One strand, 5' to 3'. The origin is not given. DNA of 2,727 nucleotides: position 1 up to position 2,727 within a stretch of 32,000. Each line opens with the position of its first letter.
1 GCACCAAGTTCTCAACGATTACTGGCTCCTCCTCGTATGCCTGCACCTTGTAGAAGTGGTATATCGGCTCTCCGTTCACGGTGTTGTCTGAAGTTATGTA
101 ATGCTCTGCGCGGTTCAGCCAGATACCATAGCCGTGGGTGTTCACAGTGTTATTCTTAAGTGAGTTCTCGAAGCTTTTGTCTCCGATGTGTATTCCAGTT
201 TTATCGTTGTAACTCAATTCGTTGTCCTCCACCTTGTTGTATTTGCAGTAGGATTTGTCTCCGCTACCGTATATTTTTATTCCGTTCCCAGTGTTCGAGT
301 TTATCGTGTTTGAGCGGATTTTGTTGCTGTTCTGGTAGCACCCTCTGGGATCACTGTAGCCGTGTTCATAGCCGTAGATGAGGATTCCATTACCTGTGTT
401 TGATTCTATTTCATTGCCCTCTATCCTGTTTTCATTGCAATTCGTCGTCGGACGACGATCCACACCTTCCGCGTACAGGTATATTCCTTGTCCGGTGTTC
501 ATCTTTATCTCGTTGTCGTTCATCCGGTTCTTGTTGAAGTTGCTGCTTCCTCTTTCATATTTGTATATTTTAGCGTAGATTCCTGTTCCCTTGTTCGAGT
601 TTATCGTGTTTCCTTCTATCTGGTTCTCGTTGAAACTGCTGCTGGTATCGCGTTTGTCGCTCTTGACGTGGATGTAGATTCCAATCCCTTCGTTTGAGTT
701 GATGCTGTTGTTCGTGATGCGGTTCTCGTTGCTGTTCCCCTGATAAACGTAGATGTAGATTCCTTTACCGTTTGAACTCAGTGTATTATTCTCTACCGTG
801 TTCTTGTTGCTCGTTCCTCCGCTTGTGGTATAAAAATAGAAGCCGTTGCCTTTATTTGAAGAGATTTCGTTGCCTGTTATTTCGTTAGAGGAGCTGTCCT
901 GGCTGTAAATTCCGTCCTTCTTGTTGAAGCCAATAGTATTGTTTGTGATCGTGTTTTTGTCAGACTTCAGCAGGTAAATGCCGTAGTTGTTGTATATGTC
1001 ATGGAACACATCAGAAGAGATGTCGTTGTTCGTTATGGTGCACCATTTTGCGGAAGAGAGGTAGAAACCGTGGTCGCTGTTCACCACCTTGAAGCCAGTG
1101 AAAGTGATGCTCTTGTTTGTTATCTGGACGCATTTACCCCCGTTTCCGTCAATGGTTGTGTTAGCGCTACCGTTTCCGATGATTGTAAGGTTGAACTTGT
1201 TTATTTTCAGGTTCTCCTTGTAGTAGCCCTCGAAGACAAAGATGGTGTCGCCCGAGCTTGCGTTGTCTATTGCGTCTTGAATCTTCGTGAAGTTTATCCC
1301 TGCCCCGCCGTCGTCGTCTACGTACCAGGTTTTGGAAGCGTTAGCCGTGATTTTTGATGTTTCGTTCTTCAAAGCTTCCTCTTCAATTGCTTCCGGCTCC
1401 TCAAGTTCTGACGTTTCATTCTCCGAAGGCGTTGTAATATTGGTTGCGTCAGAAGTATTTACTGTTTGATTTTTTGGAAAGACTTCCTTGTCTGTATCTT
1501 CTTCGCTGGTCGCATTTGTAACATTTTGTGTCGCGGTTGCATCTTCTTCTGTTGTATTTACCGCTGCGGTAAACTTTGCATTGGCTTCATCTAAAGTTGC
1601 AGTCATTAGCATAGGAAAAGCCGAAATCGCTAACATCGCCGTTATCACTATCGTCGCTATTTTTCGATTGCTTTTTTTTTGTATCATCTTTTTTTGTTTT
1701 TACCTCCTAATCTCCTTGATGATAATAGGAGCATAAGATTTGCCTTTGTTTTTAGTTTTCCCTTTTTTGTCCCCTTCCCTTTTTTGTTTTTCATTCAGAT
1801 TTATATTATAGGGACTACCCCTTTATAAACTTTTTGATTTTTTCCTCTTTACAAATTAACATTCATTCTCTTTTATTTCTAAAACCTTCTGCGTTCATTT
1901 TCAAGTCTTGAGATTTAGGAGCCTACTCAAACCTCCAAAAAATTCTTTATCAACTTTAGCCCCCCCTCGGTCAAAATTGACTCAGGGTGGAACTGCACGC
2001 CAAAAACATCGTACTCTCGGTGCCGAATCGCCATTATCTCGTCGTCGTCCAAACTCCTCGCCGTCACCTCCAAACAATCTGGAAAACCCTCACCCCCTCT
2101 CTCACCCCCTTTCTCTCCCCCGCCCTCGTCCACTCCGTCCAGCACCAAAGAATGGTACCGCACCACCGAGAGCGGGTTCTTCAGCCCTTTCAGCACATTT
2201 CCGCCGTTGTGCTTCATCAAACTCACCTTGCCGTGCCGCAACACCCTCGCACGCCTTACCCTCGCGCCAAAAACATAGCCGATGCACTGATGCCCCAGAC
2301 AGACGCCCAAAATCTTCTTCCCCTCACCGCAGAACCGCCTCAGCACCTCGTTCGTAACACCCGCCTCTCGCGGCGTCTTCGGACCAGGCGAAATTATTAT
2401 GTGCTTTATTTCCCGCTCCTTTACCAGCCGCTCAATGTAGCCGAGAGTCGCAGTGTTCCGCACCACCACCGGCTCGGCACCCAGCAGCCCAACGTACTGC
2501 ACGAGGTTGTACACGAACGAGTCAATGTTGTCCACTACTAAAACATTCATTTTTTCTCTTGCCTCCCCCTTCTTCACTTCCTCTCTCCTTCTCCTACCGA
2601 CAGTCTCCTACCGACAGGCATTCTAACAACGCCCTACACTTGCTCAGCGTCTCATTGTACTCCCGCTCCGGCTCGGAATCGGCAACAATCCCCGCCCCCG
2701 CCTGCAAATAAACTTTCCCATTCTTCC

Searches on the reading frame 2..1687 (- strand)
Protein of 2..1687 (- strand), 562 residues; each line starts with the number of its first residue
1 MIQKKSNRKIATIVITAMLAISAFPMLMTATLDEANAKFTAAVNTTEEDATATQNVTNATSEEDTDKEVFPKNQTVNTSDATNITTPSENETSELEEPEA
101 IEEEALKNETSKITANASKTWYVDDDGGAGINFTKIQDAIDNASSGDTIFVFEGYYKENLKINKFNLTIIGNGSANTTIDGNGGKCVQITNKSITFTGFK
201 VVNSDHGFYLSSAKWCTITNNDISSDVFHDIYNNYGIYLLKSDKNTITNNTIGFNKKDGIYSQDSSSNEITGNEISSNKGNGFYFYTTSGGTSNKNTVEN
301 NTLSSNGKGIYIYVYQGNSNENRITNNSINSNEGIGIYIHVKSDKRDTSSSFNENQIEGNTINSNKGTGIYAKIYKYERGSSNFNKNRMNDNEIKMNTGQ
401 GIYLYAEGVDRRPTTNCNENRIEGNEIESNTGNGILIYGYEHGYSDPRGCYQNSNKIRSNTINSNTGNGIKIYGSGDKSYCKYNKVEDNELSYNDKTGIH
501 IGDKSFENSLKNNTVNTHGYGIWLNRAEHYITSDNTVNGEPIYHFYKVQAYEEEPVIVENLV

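Call 83: search_protein_families(library=pfam, proteins=[window:2-1687:-], max_evalue=0.001)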
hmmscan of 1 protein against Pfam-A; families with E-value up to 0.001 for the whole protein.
seq(562 aa): 2 families
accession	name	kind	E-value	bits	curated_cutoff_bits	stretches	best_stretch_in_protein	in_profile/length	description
PF13229.12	Beta_helix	-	7e-33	113.9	25.9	3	176-314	15-146/158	Right handed beta helix region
PF05048.19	NosD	-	5.4e-27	95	23.6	4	141-312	2-155/212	Periplasmic copper-binding protein (NosD)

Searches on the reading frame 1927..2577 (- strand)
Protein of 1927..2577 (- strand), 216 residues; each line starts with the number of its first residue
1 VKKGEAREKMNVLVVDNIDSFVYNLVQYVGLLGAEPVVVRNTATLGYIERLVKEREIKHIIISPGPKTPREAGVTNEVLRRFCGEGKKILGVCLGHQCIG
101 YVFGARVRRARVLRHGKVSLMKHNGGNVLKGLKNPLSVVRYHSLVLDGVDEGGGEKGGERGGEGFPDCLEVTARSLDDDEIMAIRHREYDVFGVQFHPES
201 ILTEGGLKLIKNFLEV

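Call 6: search_protein_families(library=pfam, proteins=[window:1927-2577:-])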
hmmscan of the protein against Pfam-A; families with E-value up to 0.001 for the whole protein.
window:1927-2577:- (216 aa): 2 families
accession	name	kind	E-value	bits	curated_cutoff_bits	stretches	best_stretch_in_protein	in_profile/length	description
PF00117.34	GATase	-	1.3e-49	168.9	22.8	1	13-214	1-187/190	Glutamine amidotransferase class-I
PF07722.19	Peptidase_C26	-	1.3e-05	25.6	20.5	1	76-199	95-219/219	Peptidase C26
